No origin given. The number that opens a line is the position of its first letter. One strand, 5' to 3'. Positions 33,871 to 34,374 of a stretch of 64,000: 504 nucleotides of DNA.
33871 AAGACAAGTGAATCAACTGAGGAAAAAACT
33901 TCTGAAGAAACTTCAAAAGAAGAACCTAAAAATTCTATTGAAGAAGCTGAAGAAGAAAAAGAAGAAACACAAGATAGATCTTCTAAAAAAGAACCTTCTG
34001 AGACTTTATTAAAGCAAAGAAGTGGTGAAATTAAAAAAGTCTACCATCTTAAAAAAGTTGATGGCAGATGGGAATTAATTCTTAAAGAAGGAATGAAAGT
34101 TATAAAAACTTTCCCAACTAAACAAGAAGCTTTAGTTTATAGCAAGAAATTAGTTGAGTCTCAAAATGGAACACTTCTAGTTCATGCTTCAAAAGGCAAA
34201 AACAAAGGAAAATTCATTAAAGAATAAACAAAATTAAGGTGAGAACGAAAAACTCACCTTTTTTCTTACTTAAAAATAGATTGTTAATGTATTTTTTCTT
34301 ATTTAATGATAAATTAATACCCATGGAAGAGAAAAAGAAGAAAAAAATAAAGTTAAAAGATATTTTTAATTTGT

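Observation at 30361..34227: OppD-OppF fused into one about 1290-aa double ATPase with an acidic repeat tail and a DUF2188-like C-terminal domain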

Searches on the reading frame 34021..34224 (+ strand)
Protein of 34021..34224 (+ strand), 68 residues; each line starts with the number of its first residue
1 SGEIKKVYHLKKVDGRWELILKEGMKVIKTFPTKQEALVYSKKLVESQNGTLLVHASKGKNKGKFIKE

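Call 15: find_homologous_proteins(query=window:34021-34224:+, max_evalue=0.001)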
Query window:34021-34224:+ (68 aa): 23 proteins with E <= 0.001 among 23 candidates.
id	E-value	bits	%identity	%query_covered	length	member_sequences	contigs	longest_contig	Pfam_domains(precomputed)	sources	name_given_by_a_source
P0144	1.4e-25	106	81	93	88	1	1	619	PF09954.15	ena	-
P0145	6.3e-25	104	77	96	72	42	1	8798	PF09954.15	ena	-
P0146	8.3e-25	103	79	93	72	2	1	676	PF09954.15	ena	-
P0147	9.1e-25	103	81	93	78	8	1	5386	PF09954.15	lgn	-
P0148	3.0e-24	102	78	93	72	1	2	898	PF09954.15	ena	-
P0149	1.2e-23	100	80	90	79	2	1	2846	PF09954.15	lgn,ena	-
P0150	1.3e-23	100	78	93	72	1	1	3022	PF09954.15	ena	-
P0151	5.5e-23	98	71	100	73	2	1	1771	PF09954.15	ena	-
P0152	1.4e-22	96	75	93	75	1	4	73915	PF09954.15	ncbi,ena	-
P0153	1.6e-22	96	75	93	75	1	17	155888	PF09954.15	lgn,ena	-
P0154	2.2e-22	96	75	93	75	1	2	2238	PF09954.15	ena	-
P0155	2.6e-22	95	71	81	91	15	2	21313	PF09954.15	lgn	-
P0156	3.8e-22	95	75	93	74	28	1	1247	PF09954.15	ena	-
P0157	5.0e-22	95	74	90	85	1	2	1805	PF09954.15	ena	-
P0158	7.7e-22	94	75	90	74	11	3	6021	PF09954.15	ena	-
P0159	8.6e-22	94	75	93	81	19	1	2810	PF09954.15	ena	-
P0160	8.6e-22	94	75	93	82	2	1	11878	PF09954.15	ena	-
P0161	1.1e-21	94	72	99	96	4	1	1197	PF09954.15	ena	-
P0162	4.3e-21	92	73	93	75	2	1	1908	PF09954.15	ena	-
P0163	2.9e-16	76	65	90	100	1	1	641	PF09954.15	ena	-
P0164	3.1e-14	70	66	85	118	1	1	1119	PF09954.15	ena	-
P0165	4.3e-14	70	80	68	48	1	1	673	PF09954.15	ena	-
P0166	3.0e-12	64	76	68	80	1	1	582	PF09954.15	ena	-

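Call 17: find_encoding_contigs(protein=P0153, flank=10000, max_places=4)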
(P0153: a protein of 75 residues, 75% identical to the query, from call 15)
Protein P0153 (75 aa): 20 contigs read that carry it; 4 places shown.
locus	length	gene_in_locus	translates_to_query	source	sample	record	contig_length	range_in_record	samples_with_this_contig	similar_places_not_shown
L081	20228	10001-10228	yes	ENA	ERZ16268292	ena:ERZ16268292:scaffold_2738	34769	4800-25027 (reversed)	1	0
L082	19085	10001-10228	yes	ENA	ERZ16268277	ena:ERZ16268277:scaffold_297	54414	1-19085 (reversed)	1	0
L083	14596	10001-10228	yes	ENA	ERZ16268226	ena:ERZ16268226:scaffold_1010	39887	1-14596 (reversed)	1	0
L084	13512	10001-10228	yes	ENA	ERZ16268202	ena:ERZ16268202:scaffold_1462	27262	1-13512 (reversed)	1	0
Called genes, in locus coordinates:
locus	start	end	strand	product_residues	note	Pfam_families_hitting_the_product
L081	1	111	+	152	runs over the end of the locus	PF01668:SmpB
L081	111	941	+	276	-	PF07155:ECF-ribofla_trS, PF12822:ECF_trnsprt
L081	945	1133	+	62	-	-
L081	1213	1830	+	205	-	-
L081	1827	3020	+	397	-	PF05343:Peptidase_M42 (weak), PF01546:Peptidase_M20, PF07687:M20_dimer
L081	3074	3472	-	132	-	PF00571:CBS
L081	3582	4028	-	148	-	PF01809:YidD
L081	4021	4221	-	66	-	PF13783:DUF4177 (weak)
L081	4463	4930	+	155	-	PF00383:dCMP_cyt_deam_1, PF14437:MafB19-deam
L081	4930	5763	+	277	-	PF00005:ABC_tran, PF02463:SMC_N, PF13175:AAA_15 (weak), PF13304:AAA_21 (faint)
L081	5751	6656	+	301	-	PF13555:AAA_29 (faint), PF00005:ABC_tran, PF02463:SMC_N (weak), PF09818:ABC_ATPase (faint), PF13175:AAA_15 (faint), PF13304:AAA_21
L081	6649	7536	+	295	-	PF02361:CbiQ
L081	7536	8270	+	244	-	PF01416:PseudoU_synth_1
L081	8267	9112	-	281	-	PF12541:DUF3737, PF13229:Beta_helix (faint)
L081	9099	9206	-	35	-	-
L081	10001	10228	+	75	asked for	PF09954:DUF2188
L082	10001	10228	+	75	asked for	PF09954:DUF2188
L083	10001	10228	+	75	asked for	PF09954:DUF2188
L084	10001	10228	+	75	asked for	PF09954:DUF2188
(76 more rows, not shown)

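Call 18: find_encoding_contigs(protein=P0152, flank=10000, max_places=3)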
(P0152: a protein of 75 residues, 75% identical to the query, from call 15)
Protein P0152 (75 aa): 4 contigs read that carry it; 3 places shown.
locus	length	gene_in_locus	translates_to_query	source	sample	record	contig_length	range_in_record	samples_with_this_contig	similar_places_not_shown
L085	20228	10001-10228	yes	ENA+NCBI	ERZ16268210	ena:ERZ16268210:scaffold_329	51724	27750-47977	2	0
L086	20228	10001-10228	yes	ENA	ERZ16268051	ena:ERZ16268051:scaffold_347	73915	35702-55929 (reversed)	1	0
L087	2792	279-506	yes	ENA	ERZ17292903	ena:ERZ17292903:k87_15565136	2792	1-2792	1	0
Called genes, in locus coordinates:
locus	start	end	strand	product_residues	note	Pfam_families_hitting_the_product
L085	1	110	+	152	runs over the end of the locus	PF01668:SmpB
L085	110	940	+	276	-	PF07155:ECF-ribofla_trS, PF12822:ECF_trnsprt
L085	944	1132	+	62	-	-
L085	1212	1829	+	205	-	-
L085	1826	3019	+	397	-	PF05343:Peptidase_M42 (weak), PF01546:Peptidase_M20, PF07687:M20_dimer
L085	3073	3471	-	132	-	PF00571:CBS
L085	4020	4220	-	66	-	PF13783:DUF4177 (weak)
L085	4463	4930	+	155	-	PF00383:dCMP_cyt_deam_1, PF14437:MafB19-deam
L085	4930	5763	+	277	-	PF00005:ABC_tran, PF02463:SMC_N, PF13175:AAA_15 (weak), PF13304:AAA_21 (faint)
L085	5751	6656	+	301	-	PF13555:AAA_29 (faint), PF00005:ABC_tran, PF02463:SMC_N (weak), PF09818:ABC_ATPase (faint), PF13175:AAA_15 (faint), PF13304:AAA_21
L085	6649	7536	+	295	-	PF02361:CbiQ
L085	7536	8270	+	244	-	PF01416:PseudoU_synth_1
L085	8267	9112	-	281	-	PF12541:DUF3737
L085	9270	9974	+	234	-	PF20772:TACO1_YebC_N, PF01709:Transcrip_reg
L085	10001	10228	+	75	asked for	PF09954:DUF2188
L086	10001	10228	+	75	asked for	PF09954:DUF2188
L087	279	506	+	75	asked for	PF09954:DUF2188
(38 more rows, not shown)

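Call 25: search_solved_structures(query=window:34021-34224:+, max_evalue=10, show_alignments=3)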
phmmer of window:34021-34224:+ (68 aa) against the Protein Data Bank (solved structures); distinct sequences matched with E-value up to 10: 2.
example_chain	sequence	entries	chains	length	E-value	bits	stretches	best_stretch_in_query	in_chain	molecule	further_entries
8vqr_A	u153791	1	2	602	0.66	13.8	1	7-61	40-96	Angiotensin-converting enzyme,Processed angiotensin-converting enzyme 2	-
3qdh_A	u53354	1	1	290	0.91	13.4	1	21-53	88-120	Fimbrial structural subunit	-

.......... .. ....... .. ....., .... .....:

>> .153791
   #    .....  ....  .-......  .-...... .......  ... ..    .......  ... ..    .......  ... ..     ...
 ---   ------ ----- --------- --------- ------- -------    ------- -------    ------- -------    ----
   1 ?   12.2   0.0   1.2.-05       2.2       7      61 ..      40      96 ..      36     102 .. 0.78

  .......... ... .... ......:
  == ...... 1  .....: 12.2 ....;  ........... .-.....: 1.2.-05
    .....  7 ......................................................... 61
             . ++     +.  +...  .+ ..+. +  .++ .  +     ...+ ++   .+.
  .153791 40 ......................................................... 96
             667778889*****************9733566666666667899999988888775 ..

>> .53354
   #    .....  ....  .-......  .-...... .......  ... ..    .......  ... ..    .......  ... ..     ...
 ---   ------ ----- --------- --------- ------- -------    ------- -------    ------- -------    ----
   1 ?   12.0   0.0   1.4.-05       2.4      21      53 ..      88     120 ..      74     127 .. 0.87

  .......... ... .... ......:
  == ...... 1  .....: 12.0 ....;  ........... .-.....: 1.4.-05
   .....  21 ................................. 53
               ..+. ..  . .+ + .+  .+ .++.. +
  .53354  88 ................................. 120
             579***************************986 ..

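Call 36: search_solved_structures(query=A2, max_evalue=10, show_alignments=3)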
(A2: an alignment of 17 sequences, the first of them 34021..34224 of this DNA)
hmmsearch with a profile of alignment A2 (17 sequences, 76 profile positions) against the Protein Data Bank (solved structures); distinct sequences matched with E-value up to 10: 5.
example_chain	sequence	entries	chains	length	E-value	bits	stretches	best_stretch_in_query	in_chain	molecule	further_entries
9f90_H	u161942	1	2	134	0.1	15.8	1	17-58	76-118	RSVF-multi-epitope designed scaffold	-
4obi_A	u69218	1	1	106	0.21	14.8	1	24-52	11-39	Uncharacterized protein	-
7u8o_H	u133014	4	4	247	0.48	13.6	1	10-61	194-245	V-type proton ATPase subunit D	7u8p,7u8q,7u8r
6vq6_H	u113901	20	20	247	1.3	12.2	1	10-61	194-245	ATPase H+-transporting V1 subunit D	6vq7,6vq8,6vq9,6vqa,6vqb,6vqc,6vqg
9f5x_L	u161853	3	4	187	1.6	11.9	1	38-52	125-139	NADH dehydrogenase [ubiquinone] iron-sulfur protein 4, mitochondrial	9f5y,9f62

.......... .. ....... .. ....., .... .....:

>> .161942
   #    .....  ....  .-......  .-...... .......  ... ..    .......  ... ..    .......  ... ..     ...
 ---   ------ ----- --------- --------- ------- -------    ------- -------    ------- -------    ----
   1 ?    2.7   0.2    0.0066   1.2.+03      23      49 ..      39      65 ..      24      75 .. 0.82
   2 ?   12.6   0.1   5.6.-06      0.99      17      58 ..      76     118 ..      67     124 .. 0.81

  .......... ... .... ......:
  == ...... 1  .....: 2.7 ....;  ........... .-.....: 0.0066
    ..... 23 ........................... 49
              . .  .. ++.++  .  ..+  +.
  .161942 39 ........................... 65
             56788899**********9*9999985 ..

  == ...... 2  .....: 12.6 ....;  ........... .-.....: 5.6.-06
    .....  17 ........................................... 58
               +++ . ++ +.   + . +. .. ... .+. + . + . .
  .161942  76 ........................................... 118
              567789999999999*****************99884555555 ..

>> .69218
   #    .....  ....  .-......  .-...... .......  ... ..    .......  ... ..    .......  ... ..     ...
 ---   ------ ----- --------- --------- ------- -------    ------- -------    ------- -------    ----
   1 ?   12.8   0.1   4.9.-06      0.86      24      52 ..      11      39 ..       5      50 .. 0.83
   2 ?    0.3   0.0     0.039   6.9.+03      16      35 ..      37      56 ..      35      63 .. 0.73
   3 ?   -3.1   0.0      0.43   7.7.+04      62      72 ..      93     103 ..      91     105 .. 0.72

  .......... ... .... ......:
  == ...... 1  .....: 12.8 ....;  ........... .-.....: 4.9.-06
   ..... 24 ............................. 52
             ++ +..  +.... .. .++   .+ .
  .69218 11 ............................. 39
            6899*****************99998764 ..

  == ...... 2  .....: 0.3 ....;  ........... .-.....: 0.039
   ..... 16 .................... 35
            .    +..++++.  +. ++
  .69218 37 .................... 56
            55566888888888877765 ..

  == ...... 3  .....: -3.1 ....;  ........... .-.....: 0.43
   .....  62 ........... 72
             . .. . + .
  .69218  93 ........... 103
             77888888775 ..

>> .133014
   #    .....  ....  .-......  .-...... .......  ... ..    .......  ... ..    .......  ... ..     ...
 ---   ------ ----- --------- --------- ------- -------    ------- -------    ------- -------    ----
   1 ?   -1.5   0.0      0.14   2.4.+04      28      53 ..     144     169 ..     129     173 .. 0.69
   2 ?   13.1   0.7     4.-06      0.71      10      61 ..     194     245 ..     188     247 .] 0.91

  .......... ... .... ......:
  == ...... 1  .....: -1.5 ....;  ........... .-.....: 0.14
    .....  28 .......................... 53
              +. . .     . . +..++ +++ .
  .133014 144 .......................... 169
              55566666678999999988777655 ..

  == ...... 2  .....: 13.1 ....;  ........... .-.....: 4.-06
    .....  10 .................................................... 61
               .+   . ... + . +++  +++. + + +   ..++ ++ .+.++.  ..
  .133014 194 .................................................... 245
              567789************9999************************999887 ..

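Call 37: search_protein_representatives(protein=window:34021-34224:+)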
Query: 68 residues. Proteins with E-value up to 0.001 (for the whole library): 320; up to 1e-10: 18; up to 1e-30: 0. The best 150 are listed.
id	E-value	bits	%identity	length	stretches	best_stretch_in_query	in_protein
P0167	2.5e-25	103.3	75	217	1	1-67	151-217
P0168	6.7e-25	102.0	76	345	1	1-67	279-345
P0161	3.4e-22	93.5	72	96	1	1-67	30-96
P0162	1.4e-21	91.6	73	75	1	5-67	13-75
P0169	1.8e-17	78.6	35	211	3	7-61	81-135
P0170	1.3e-15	72.8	59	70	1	5-65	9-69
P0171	2.9e-15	71.6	62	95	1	5-65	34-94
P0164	9.9e-15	70.0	66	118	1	11-68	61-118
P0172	1.8e-14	69.1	62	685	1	5-67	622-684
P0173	3.7e-14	68.2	60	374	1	6-67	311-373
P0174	7.7e-13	64.0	62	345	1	5-67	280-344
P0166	9.4e-13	63.7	74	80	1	21-67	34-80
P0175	5.0e-12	61.5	55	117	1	6-67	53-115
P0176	1.1e-11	60.4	57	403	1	6-68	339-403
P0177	2.1e-11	59.5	55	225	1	6-67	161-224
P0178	4.3e-11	58.5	52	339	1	4-65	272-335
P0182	1.3e-10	57.0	55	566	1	6-67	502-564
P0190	1.1e-09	54.1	52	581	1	6-67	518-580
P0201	1.0e-08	51.1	51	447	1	5-67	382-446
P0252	1.5e-06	44.2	48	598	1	8-65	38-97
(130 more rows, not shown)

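Call 38: search_protein_families(library=pfam, proteins=[P0172, P0173, P0174, P0176, P0178, P0182, P0190, P0201, P0169, P0252], max_evalue=0.001)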
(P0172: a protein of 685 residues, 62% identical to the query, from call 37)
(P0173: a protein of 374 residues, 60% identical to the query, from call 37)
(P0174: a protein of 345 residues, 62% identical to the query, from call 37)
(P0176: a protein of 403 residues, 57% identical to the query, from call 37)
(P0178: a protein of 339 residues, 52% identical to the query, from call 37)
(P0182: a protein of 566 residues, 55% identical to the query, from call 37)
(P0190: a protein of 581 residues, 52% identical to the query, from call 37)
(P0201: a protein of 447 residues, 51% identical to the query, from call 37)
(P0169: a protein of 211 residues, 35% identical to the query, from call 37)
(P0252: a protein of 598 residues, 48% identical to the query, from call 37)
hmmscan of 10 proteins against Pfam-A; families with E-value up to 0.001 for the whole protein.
P0172 (685 aa): 4 families
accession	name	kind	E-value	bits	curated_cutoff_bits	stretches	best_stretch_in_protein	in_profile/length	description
PF00005.33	ABC_tran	-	1.4e-29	103.9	25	2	257-364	37-136/137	ABC transporter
PF08352.17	oligo_HPY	-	2.2e-09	38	27.1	1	416-459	1-46/65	Oligopeptide/dipeptide transporter, C-terminal region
PF09954.14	DUF2188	-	1.5e-08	35.1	22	1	631-678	8-56/62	Uncharacterized protein conserved in bacteria (DUF2188)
PF13304.12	AAA_21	-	0.00039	21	27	0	121-400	3-303/304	AAA domain, putative AbiEii toxin, Type IV TA system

P0173 (374 aa): 1 family
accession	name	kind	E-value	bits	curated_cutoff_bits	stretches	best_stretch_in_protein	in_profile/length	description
PF09954.14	DUF2188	-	3e-09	37.3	22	1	313-367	1-56/62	Uncharacterized protein conserved in bacteria (DUF2188)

P0174 (345 aa): 1 family
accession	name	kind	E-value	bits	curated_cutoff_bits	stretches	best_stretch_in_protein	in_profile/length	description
PF09954.14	DUF2188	-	3.5e-12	46.7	22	1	283-337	1-55/62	Uncharacterized protein conserved in bacteria (DUF2188)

P0176 (403 aa): 1 family
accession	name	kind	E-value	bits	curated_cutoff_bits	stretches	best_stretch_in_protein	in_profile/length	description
PF09954.14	DUF2188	-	2e-12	47.5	22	1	341-394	1-54/62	Uncharacterized protein conserved in bacteria (DUF2188)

P0178 (339 aa): 1 family
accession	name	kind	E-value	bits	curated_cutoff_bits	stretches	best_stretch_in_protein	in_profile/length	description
PF09954.14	DUF2188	-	1.5e-12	47.9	22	1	276-336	1-61/62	Uncharacterized protein conserved in bacteria (DUF2188)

P0182 (566 aa): 1 family
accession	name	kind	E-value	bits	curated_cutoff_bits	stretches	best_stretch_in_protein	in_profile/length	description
PF09954.14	DUF2188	-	9.3e-15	55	22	1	504-558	1-56/62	Uncharacterized protein conserved in bacteria (DUF2188)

P0190 (581 aa): 1 family
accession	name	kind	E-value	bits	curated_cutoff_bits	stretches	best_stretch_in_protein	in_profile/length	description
PF09954.14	DUF2188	-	8.1e-16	58.4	22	1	520-574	1-56/62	Uncharacterized protein conserved in bacteria (DUF2188)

P0201 (447 aa): 1 family
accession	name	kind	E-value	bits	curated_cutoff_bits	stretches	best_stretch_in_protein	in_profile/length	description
PF09954.14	DUF2188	-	4.8e-14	52.7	22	1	385-440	1-56/62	Uncharacterized protein conserved in bacteria (DUF2188)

P0169 (211 aa): 1 family
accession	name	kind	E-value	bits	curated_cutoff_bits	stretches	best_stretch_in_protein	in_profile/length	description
PF09954.14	DUF2188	-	1e-47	160.6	22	3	150-208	1-61/62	Uncharacterized protein conserved in bacteria (DUF2188)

P0252 (598 aa): 1 family
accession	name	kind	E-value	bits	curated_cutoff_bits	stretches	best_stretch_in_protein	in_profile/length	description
PF09954.14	DUF2188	-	4.9e-14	52.7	22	1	38-92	1-55/62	Uncharacterized protein conserved in bacteria (DUF2188)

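Call 42: predict_structure(alignment_id=A2)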
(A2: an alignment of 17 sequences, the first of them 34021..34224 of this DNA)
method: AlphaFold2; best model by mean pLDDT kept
length: 68 residues; sequences in the alignment: 17
mean_pLDDT: 86.9   pTM: 0.69
mean pLDDT of the five models: 86.9, 80.7, 80.4, 78.4, 78.4
residues with pLDDT >= 90: 37; 70-90: 27; 50-70: 4; < 50: 0
segments of 3 or more residues with pLDDT < 50: none
pLDDT, mean of each block of 10 residues (from residue 1): 77 92 88 94 91 84 81
secondary structure, 60 per line:
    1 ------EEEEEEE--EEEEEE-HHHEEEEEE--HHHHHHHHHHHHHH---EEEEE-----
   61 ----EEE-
elements in order: E7-13 E16-21 E26-31 H34-47 E51-55 E65-67

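Call 45: fold_search(model_id=the predicted structure, library=pdb)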
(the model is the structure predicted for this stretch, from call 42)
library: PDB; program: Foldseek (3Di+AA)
matches with E <= 10: 1005; with E <= 0.001: 0
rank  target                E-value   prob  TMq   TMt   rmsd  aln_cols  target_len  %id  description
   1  7t9o                  1.1e-01  0.72  0.41  0.26   4.4        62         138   19  HIV Integrase in complex with Compound-25 (released 2022-04-06)
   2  6t9k_B                1.2e-01  0.47  0.40  0.21   6.4        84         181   10  SAGA Core module (released 2020-01-29)
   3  6t9i_B                1.2e-01  0.47  0.40  0.18   6.4        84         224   10  cryo-EM structure of transcription coactivator SAGA (released 2020-01-29)
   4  7u2u                  1.4e-01  0.66  0.41  0.25   4.4        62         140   19  CRYSTAL STRUCTURE OF HIV-1 INTEGRASE COMPLEXED WITH Compound-2a AKA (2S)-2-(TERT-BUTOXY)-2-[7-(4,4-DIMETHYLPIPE RIDIN-1- (released 2022-06-08)
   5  3zt4_A                1.4e-01  0.66  0.42  0.24   4.3        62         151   19  Small molecule inhibitors of the LEDGF site of HIV type 1 integrase identified by fragment screening and structure bas (released 2012-07-18)
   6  4cjf_B                1.9e-01  0.63  0.42  0.25   4.9        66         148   18  Interrogating HIV integrase for compounds that bind- a SAMPL challenge (released 2014-01-08)
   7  4htl                  2.0e-01  0.84  0.47  0.14   3.6        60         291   12  Lmo2764 protein, a putative N-acetylmannosamine kinase, from Listeria monocytogenes (released 2012-11-14)
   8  3vq4_B                2.2e-01  0.57  0.42  0.26   4.4        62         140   21  Fragments bound to HIV-1 integrase (released 2013-01-30)
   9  3zt3_B                2.2e-01  0.57  0.41  0.24   4.4        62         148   19  Small molecule inhibitors of the LEDGF site of HIV type 1 integrase identified by fragment screening and structure bas (released 2012-07-11)
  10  9lyu_B                2.2e-01  0.44  0.43  0.09   8.8        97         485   13  Crystal structure of glycerol kinase from Entamoeba histolytica (Ligand-free form) (released 2026-02-25)
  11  8h9d_B                2.5e-01  0.60  0.44  0.05   3.7        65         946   11  Crystal structure of Cas12a protein (released 2023-02-08)
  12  9iho_Q                2.6e-01  0.77  0.51  0.41   4.2        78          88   14  Open state without NUQM and without flavoprotein (classification state 4) of Pichia pastoris mitochondrial complex I i (released 2025-10-15)
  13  1t6d_B                2.6e-01  0.38  0.35  0.10   8.5        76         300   14  MIRAS phasing of the Aquifex aeolicus Ppx/GppA phosphatase: crystal structure of the type II variant (released 2004-08-03)
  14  4y1c_B                2.8e-01  0.51  0.42  0.26   4.4        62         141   19  Cyclic hexapeptide cyc[NdPopPKID] in complex with HIV-1 integrase core domain (released 2015-02-25)
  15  7w89                  3.0e-01  0.82  0.54  0.34   5.0        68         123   16  The structure of Deinococcus radiodurans Yqgf (released 2022-08-17)
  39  3k6q_A                6.4e-01  0.38  0.35  0.21   4.4        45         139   22  CRYSTAL STRUCTURE OF An antitoxin part of a putative toxin/antitoxin system (SWOL_0700) FROM SYNTROPHOMONAS WOLFEI SUB (released 2009-10-27)
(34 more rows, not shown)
